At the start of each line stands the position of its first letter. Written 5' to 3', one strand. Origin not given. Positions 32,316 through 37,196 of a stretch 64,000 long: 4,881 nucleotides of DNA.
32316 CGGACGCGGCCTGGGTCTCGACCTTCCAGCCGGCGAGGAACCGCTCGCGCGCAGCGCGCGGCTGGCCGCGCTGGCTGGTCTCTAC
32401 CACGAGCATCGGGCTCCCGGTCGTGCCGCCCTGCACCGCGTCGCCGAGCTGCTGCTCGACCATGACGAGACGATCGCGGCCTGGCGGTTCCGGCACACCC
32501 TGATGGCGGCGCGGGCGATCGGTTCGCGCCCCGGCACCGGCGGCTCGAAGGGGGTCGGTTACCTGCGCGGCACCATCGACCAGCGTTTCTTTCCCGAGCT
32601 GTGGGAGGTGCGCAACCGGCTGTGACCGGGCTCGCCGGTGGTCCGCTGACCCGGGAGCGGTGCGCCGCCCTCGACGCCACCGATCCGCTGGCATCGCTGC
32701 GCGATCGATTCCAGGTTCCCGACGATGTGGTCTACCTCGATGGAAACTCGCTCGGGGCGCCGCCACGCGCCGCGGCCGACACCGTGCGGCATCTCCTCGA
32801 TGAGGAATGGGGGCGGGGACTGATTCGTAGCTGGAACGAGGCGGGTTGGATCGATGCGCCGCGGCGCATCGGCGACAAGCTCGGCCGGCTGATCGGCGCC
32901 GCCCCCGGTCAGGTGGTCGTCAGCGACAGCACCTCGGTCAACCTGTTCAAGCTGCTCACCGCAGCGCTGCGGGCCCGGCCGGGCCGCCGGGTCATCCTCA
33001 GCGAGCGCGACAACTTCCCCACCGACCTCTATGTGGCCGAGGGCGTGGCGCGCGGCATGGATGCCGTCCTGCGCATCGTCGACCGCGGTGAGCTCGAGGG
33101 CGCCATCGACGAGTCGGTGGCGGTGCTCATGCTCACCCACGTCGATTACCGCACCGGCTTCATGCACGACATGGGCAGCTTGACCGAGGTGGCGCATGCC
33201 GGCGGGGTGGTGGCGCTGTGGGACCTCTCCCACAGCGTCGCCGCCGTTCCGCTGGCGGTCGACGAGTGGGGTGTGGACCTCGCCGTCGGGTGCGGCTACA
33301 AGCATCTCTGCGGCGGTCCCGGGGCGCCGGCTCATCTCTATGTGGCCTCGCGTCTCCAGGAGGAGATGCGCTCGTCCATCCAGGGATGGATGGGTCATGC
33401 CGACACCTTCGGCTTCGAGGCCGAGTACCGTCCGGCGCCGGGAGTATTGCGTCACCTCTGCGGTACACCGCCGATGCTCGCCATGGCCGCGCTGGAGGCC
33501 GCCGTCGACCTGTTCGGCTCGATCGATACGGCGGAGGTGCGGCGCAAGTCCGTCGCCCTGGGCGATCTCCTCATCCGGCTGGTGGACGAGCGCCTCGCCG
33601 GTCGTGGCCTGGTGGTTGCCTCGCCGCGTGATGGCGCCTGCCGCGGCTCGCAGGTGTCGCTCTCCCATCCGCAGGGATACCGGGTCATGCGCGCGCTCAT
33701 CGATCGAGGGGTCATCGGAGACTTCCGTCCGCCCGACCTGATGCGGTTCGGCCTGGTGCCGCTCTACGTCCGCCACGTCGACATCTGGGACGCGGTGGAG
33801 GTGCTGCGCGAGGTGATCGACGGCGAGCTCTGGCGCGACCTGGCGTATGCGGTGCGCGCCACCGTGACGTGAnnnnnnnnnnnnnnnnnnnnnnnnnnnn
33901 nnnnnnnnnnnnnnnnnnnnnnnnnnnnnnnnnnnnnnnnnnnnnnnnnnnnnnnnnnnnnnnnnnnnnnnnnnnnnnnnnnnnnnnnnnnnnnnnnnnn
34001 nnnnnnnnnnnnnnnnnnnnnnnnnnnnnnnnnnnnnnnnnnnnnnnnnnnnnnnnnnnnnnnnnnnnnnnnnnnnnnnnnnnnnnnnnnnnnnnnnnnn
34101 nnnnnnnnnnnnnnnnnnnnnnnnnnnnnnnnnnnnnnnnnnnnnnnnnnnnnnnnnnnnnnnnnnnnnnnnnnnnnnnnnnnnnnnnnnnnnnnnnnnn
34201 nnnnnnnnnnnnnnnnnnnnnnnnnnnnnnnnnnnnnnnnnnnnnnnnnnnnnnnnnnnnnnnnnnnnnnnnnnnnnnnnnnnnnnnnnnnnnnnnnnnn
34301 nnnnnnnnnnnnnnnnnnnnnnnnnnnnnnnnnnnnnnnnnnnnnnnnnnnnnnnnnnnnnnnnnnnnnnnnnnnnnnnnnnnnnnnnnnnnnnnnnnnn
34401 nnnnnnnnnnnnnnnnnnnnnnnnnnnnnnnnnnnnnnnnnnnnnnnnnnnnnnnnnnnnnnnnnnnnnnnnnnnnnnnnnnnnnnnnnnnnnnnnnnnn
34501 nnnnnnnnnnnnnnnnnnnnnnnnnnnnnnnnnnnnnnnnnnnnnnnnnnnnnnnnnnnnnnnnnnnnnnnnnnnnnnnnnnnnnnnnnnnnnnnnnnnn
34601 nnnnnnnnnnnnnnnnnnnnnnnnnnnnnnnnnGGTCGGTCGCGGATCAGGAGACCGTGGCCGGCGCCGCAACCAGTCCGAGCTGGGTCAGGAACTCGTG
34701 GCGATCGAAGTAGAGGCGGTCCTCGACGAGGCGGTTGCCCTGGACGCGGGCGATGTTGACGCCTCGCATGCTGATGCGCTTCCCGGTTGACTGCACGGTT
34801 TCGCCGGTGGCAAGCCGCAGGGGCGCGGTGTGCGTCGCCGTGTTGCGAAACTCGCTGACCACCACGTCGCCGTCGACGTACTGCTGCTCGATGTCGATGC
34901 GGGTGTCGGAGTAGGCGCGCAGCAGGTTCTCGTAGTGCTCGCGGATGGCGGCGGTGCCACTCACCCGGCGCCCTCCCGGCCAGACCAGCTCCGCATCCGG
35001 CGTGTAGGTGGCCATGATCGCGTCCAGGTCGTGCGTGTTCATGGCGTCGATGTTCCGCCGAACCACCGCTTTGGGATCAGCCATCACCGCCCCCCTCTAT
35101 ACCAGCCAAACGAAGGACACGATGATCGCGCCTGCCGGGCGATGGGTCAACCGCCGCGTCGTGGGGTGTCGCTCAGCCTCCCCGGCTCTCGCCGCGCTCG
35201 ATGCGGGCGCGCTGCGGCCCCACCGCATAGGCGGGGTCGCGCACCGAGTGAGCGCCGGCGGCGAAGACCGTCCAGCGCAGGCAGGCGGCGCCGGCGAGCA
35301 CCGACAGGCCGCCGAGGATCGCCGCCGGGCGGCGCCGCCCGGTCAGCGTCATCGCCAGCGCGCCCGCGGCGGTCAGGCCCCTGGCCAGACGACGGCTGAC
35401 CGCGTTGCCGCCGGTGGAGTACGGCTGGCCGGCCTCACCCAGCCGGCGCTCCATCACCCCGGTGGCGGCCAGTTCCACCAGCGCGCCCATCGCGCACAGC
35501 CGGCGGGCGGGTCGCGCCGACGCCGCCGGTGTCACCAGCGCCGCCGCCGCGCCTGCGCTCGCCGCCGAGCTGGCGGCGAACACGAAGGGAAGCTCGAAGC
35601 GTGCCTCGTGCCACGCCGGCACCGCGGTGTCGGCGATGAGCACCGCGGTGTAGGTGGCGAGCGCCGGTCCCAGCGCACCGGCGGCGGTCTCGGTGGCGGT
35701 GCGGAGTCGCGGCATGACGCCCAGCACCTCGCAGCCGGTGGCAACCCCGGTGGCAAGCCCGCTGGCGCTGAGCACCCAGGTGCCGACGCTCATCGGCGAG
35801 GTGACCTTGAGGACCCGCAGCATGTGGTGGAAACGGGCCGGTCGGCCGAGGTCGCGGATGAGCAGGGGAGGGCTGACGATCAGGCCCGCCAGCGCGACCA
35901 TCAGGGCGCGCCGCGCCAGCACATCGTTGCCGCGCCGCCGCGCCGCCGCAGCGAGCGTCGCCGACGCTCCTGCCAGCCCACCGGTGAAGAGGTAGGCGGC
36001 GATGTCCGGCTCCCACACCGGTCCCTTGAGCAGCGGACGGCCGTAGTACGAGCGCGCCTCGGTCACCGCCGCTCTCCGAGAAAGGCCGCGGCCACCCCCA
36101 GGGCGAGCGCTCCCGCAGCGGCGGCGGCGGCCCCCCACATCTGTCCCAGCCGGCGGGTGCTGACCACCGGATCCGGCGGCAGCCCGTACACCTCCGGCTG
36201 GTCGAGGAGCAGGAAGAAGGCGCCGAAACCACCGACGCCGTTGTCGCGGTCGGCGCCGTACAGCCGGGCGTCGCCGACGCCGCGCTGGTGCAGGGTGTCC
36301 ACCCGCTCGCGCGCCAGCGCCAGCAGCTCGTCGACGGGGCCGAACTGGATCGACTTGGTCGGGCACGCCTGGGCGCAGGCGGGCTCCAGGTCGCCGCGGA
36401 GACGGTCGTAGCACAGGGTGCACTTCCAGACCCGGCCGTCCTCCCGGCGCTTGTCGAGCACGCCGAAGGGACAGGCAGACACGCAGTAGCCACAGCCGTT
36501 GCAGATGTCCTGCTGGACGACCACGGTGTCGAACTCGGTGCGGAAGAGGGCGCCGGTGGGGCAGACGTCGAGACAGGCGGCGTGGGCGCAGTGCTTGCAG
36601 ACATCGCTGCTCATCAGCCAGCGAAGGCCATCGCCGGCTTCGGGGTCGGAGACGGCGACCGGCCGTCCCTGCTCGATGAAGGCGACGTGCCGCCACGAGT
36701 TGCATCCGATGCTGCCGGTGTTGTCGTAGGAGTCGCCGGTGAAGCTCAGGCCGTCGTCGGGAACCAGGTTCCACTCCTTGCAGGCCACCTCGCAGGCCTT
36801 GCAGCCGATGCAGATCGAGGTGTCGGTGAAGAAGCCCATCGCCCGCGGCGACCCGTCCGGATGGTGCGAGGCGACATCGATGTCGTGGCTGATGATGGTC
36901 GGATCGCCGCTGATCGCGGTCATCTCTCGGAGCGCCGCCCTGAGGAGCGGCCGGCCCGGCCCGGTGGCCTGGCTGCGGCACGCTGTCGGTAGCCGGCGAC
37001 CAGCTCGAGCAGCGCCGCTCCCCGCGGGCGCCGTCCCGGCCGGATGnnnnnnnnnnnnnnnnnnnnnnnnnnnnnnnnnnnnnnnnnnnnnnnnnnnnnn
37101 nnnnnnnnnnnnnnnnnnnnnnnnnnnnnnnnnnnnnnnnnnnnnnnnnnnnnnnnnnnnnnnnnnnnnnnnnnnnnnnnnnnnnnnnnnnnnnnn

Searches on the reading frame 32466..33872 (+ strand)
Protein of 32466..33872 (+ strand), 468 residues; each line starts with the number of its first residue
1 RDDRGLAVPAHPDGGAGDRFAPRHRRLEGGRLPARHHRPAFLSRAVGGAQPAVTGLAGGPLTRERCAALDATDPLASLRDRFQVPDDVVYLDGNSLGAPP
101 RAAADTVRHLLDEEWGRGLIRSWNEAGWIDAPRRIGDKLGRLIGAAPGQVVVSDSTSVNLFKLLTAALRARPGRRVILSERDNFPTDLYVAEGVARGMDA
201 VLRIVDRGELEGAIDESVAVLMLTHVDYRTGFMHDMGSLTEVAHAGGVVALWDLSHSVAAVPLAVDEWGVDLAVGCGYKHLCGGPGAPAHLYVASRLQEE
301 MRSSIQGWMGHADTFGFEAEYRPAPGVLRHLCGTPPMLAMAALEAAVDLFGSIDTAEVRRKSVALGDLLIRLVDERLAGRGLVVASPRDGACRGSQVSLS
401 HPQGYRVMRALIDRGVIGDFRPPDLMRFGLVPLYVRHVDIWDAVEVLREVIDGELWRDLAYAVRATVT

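Call 21: search_protein_families(library=pfam, proteins=[window:32466-33872:+], max_evalue=0.001)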
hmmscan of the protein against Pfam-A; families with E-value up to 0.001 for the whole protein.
window:32466-33872:+ (468 aa): 2 families
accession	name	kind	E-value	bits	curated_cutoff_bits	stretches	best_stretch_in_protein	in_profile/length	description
PF22580.2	KYNU_C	-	1.8e-35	121.2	27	1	358-447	1-90/90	Kynureninase C-terminal domain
PF00266.25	Aminotran_5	-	5.2e-16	59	21.5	1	137-375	50-293/371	Aminotransferase class-V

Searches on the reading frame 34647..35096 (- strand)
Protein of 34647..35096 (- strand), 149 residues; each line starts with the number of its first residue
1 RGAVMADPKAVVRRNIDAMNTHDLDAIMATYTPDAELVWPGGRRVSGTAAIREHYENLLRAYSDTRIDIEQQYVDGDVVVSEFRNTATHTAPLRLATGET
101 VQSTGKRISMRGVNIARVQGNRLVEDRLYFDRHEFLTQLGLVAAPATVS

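Call 19: search_protein_families(library=pfam, proteins=[window:34647-35096:-], max_evalue=0.001)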
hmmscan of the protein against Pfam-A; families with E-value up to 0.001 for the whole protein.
window:34647-35096:- (149 aa): 5 families
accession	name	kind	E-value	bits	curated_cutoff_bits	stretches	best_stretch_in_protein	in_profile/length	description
PF12680.13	SnoaL_2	-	1.6e-22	80.5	27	1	12-125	1-101/102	SnoaL-like domain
PF07366.18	SnoaL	-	5.6e-20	71.9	28.4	1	10-139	2-126/126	SnoaL-like polyketide cyclase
PF14534.12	DUF4440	-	2.9e-09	37.8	25.2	1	10-108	3-95/107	Domain of unknown function (DUF4440)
PF13474.12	SnoaL_3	-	3.9e-05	24.4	22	1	10-86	3-82/121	SnoaL-like domain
PF13577.12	SnoaL_4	-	0.0001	22.7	24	1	14-91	15-95/126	SnoaL-like domain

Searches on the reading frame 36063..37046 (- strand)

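Call 20: search_protein_families(library=pfam, proteins=[window:36063-37046:-], max_evalue=0.001)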
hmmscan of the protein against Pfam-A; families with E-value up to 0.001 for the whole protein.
window:36063-37046:- (327 aa): 14 families
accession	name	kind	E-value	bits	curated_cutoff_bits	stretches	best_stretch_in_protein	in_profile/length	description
PF13247.11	Fer4_11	-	6.9e-22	78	26.2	1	142-236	2-98/100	4Fe-4S dicluster domain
PF12838.12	Fer4_7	-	1.5e-13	51.4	27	3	150-196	2-52/52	4Fe-4S dicluster domain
PF12837.12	Fer4_6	-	2e-12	46.9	25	1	175-197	2-24/24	4Fe-4S binding domain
PF12797.12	Fer4_2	-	3e-12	46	24.5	2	175-194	3-22/22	4Fe-4S binding domain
PF13187.11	Fer4_9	-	7.2e-12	45.6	27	2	182-232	2-51/52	4Fe-4S dicluster domain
PF13237.11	Fer4_10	-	4.1e-11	43.1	25.5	2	175-229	2-53/53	4Fe-4S dicluster domain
PF00037.32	Fer4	-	5.4e-11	42.3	21.1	1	175-197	1-23/24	4Fe-4S binding domain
PF13484.11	Fer4_16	-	1.5e-07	32.5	30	0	182-202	2-22/66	4Fe-4S double cluster binding domain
PF25160.1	LdpA_Fe-S-bd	-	3.5e-07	30.3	27.6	1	157-200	8-46/49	LdpA Fe-S cluster-binding domain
PF12798.12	Fer4_3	-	1.2e-06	29.4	27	0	182-195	1-14/15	4Fe-4S binding domain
PF12800.12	Fer4_4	-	3.7e-05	24.2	24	0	180-195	2-17/17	4Fe-4S binding domain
PF14697.11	Fer4_21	-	0.00027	21.4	35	0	147-194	5-53/59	4Fe-4S dicluster domain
PF13534.11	Fer4_17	-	0.00045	21.1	22.2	0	182-197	2-17/61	4Fe-4S dicluster domain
PF13183.11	Fer4_8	-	0.00063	20.7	27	0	180-197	3-20/68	4Fe-4S dicluster domain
